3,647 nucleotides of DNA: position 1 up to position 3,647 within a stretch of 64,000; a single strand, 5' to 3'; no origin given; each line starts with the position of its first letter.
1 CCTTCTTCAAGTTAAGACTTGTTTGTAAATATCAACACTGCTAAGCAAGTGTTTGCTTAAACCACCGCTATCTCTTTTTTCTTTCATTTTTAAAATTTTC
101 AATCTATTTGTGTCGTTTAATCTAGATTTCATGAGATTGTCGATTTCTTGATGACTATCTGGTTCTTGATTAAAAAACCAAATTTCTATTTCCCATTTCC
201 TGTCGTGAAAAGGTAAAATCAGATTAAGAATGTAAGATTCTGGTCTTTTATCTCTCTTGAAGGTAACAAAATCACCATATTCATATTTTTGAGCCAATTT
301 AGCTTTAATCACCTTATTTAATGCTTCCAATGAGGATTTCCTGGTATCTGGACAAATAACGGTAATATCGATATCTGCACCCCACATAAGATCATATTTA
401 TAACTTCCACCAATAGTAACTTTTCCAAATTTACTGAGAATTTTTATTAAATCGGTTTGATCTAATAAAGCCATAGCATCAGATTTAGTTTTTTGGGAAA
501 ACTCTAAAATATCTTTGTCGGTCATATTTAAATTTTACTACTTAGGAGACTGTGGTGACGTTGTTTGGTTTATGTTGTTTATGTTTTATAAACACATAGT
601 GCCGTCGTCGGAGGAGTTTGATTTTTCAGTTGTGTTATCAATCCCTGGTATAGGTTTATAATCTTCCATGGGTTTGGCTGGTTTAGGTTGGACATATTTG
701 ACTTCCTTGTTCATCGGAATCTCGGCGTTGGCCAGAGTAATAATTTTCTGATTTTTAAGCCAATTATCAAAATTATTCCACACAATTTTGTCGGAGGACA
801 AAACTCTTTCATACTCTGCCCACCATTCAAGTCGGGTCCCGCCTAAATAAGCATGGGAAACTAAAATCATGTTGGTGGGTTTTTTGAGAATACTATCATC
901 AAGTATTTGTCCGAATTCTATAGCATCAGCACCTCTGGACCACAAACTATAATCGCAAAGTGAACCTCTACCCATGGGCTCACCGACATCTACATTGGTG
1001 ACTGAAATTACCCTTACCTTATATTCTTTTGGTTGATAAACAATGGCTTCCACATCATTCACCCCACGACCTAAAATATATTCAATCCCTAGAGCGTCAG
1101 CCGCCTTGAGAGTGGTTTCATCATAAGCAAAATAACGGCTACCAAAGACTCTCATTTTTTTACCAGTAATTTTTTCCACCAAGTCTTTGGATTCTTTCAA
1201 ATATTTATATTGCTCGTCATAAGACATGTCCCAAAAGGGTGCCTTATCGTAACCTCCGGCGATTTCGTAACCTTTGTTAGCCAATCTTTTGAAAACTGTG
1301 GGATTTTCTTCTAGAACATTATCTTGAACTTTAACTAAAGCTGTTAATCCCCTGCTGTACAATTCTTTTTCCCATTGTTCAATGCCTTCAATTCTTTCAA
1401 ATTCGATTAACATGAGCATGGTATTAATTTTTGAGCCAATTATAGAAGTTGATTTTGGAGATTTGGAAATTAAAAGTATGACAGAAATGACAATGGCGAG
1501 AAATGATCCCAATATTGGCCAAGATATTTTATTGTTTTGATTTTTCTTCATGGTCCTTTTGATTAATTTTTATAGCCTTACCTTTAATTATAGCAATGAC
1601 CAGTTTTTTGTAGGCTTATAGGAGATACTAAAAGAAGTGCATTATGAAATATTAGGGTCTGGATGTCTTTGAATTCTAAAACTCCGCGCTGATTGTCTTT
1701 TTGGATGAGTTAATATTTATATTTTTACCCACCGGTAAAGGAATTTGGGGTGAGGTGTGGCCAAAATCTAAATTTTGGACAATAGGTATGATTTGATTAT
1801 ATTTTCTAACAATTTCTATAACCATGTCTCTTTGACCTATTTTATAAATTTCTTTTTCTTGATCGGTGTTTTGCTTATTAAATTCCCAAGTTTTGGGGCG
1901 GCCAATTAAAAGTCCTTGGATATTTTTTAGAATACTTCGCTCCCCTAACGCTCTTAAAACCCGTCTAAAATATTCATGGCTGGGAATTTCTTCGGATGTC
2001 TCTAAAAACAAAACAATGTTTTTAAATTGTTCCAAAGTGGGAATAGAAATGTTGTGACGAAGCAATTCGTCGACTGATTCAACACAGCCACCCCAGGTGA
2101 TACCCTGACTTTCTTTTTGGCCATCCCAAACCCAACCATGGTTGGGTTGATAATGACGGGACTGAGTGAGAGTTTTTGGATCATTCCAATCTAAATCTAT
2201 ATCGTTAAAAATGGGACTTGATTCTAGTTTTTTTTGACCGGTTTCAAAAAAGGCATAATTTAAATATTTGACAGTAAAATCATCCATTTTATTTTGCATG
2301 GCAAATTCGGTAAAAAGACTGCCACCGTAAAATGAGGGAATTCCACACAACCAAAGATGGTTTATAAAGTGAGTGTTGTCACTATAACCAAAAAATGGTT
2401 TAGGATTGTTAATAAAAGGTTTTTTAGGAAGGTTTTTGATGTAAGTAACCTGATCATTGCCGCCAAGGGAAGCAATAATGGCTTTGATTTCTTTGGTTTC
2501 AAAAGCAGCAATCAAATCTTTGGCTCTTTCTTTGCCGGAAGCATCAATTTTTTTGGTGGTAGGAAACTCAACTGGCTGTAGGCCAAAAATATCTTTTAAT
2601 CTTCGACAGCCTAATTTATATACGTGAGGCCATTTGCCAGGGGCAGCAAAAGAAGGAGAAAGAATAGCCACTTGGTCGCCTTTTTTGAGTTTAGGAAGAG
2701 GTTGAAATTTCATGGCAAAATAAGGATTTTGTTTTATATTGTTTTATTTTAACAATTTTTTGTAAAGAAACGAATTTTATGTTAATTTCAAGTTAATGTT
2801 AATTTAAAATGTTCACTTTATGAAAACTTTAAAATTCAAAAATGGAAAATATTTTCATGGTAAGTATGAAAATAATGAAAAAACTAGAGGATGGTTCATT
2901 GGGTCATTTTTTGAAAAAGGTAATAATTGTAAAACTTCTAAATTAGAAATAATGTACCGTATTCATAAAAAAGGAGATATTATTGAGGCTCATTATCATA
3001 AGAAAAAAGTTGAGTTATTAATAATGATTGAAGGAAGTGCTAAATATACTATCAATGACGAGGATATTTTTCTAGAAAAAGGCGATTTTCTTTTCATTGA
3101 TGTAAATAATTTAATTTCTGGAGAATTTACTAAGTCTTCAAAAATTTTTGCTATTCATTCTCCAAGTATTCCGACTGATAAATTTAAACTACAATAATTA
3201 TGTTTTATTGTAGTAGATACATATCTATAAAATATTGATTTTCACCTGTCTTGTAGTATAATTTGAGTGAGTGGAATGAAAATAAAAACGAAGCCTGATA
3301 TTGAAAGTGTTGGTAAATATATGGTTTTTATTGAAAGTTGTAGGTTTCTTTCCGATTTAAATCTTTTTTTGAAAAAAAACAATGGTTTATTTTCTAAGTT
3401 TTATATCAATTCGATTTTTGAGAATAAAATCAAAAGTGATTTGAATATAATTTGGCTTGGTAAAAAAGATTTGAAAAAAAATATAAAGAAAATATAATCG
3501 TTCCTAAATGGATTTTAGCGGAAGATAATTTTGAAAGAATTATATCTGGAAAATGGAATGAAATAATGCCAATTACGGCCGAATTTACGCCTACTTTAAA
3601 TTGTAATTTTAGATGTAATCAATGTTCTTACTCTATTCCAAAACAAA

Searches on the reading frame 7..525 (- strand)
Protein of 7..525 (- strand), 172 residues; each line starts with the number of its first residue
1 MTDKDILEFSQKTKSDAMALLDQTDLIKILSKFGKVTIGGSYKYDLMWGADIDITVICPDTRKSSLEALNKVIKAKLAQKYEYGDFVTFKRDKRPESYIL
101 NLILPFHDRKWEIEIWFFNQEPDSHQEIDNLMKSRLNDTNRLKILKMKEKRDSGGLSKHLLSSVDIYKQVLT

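Call 3: search_protein_families(library=pfam, proteins=[window:7-525:-], max_evalue=0.01)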
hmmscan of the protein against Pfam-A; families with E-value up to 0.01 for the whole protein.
window:7-525:- (172 aa): 2 families
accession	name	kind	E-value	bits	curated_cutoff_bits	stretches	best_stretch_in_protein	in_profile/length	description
PF01909.29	NTP_transf_2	-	0.0011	19.7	21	1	34-95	15-80/93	Nucleotidyltransferase domain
PF14792.12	DNA_pol_B_palm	-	0.0046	17.6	25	1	29-75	20-69/113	DNA polymerase beta palm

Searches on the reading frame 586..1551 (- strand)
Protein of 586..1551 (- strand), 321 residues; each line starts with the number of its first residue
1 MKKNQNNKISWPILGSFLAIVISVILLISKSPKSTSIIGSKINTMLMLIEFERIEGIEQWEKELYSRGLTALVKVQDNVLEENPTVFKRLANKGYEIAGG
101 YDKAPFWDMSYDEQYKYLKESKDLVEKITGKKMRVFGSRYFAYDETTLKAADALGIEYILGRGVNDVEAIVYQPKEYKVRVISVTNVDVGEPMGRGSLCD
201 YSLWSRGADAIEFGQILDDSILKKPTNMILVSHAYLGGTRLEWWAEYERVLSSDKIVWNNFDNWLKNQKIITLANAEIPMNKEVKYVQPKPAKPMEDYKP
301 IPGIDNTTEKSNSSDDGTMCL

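Call 3: search_protein_families(library=pfam, proteins=[window:586-1551:-], max_evalue=0.01)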
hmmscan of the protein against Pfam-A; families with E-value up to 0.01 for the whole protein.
window:586-1551:- (321 aa): 1 family
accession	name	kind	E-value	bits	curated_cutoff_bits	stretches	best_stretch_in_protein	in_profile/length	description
PF01522.26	Polysacc_deac_1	-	5.9e-09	36.4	23.1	1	71-158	35-123/124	Polysaccharide deacetylase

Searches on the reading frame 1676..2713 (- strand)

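Call 3: search_protein_families(library=pfam, proteins=[window:1676-2713:-], max_evalue=0.01)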
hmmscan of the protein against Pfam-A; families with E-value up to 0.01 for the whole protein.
window:1676-2713:- (345 aa): 2 families
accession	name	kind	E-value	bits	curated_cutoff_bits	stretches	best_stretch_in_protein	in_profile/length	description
PF17676.7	Peptidase_S66C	-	1.4e-21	77.8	23.7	1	203-334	1-120/120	LD-carboxypeptidase C-terminal domain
PF02016.21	Peptidase_S66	-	6.8e-21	75.1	25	1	15-130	1-121/121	LD-carboxypeptidase N-terminal domain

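Call 4: search_protein_families(library=ncbifam, proteins=[window:1676-2713:-], max_evalue=0.01)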
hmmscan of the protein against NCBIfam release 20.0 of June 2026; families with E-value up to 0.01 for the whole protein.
window:1676-2713:- (345 aa): 1 family
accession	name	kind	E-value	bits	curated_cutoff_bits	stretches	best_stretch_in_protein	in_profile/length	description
NF008424.0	PRK11253.1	equivalog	1.1e-11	44.4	378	1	56-340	49-295/308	muramoyltetrapeptide carboxypeptidase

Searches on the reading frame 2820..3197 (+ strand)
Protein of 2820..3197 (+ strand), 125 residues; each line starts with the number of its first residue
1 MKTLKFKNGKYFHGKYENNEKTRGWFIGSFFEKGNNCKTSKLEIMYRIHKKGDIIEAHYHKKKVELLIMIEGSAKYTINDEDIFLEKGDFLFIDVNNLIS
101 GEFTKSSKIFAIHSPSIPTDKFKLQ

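Call 3: search_protein_families(library=pfam, proteins=[window:2820-3197:+], max_evalue=0.01)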
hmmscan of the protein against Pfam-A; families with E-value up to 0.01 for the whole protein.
window:2820-3197:+ (125 aa): 3 families
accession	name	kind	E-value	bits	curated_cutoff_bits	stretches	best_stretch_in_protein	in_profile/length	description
PF07883.17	Cupin_2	-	2.4e-08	34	27.2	1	48-94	5-49/70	Cupin domain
PF02311.25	AraC_binding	-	0.0009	19.4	21.1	1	51-104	12-64/135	AraC-like ligand binding domain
PF14667.12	Polysacc_synt_C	-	0.0023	18.5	28.7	1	28-78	6-54/111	Polysaccharide biosynthesis C-terminal domain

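Call 4: search_protein_families(library=ncbifam, proteins=[window:2820-3197:+], max_evalue=0.01)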
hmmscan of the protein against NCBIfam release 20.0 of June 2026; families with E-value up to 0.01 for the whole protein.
window:2820-3197:+ (125 aa): 2 families
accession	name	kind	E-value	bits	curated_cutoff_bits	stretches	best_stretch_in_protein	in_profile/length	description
TIGR04366.1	cupin_WbuC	subfamily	0.00025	20.9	42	1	39-82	31-74/132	WbuC family cupin fold metalloprotein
NF007633.0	PRK10296.1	equivalog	0.0027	17.2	264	1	48-96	29-77/280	transcriptional regulator ChbR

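Call 32: search_protein_families(library=padloc, proteins=[window:2820-3197:+], max_evalue=0.01)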
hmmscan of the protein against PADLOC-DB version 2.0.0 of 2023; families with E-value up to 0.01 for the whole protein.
window:2820-3197:+ (125 aa): 0 families

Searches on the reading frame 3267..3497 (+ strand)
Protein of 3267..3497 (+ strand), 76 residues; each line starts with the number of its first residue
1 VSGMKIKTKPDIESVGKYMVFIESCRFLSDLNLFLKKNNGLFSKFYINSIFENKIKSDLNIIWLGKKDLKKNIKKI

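Call 3: search_protein_families(library=pfam, proteins=[window:3267-3497:+], max_evalue=0.01)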
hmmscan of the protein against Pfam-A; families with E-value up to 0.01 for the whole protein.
window:3267-3497:+ (76 aa): 0 families

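Call 4: search_protein_families(library=ncbifam, proteins=[window:3267-3497:+], max_evalue=0.01)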
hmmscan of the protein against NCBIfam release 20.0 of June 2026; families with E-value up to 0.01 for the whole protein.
window:3267-3497:+ (76 aa): 0 families

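Call 47: predict_structure(alignment_id=A2)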
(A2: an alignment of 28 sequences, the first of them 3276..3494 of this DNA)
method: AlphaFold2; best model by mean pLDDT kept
length: 73 residues; sequences in the alignment: 28
mean_pLDDT: 91.7   pTM: 0.77
mean pLDDT of the five models: 91.7, 89.0, 89.0, 88.1, 85.9
residues with pLDDT >= 90: 51; 70-90: 21; 50-70: 1; < 50: 0
segments of 3 or more residues with pLDDT < 50: none
pLDDT, mean of each block of 10 residues (from residue 1): 94 95 93 94 92 91 89 79
secondary structure, 60 per line:
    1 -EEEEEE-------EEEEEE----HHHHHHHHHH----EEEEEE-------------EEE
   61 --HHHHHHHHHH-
elements in order: E2-7 E15-20 H25-34 E39-44 E58-60 H63-72

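Call 49: fold_search(model_id=the predicted structure, library=pdb)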
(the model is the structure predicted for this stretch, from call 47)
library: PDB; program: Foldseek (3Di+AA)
matches with E <= 10: 304; with E <= 0.001: 0
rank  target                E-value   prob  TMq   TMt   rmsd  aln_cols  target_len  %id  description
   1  6xbd_K                3.5e-01  0.16  0.36  0.31   7.4        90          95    7  Cryo-EM structure of MlaFEDB in nanodiscs with phospholipid substrates (released 2020-07-01)
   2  9cs4_d                5.2e-01  0.18  0.40  0.08   8.5        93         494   11  TRiC-ADP-S3 (released 2025-01-22)
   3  6m36_F                5.2e-01  0.11  0.32  0.26  10.0        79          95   11  The crystal structure of B. subtilis RsbV/RsbW complex in the monoclinic crystal form (released 2020-07-15)
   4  3lkl_B                6.4e-01  0.09  0.28  0.25   7.7        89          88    7  Crystal structure of the C-terminal domain of Anti-Sigma factor antagonist STAS from Rhodobacter sphaeroides (released 2010-03-09)
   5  7scj_B                6.8e-01  0.21  0.43  0.08   5.3        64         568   14  Cryo-EM structure of the human Exostosin-1 and Exostosin-2 heterodimer in complex with a 4-sugar oligosaccharide accep (released 2022-09-28)
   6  6l2m                  9.0e-01  0.14  0.37  0.23   6.2        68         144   16  The structure of the tRNA-specific deaminase mutant from M. capricolum (released 2020-08-12)
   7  2kkn_MODEL_1_A        1.0e+00  0.28  0.43  0.24   4.0        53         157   17  Solution NMR structure of Themotoga maritima protein TM1076: Northeast Structural Genomics Consortium target V (released 2009-10-06)
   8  7xyo_A                1.1e+00  0.14  0.36  0.07   9.5        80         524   10  Crystal Structure of a M61 aminopeptidase family member from Myxococcus fulvus (released 2023-06-07)
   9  6sga_F6               1.2e+00  0.07  0.25  0.07   8.8        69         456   20  Body domain of the mt-SSU assemblosome from Trypanosoma brucei (released 2019-09-18)
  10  9hfq_A                1.3e+00  0.09  0.30  0.08   7.5        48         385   19  Cryo-EM structure of human CDADC1 inactive mutant (E400A): trimer without a ligand (released 2025-04-30)
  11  4h09_E                1.3e+00  0.05  0.25  0.08   7.9        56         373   14  Crystal structure of a leucine-rich repeat protein (EUBVEN_01088) from Eubacterium ventriosum ATCC 27560 at 2.50 A res (released 2012-10-10)
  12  1hf2_A                1.3e+00  0.11  0.33  0.16   5.5        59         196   12  Crystal structure of the bacterial cell-division inhibitor MinC from T. maritima (released 2001-05-30)
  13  6osw_MODEL_1_A        1.4e+00  0.13  0.37  0.44   7.8        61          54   13  An order-to-disorder structural switch activates the FoxM1 transcription factor (released 2019-05-29)
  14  8d04_C                1.4e+00  0.06  0.28  0.31   6.4        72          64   10  Hallucinated C2 protein assembly HALC2_062 (released 2022-09-28)
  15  4h09_B                1.4e+00  0.05  0.25  0.08   7.9        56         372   14  Crystal structure of a leucine-rich repeat protein (EUBVEN_01088) from Eubacterium ventriosum ATCC 27560 at 2.50 A res (released 2012-10-10)
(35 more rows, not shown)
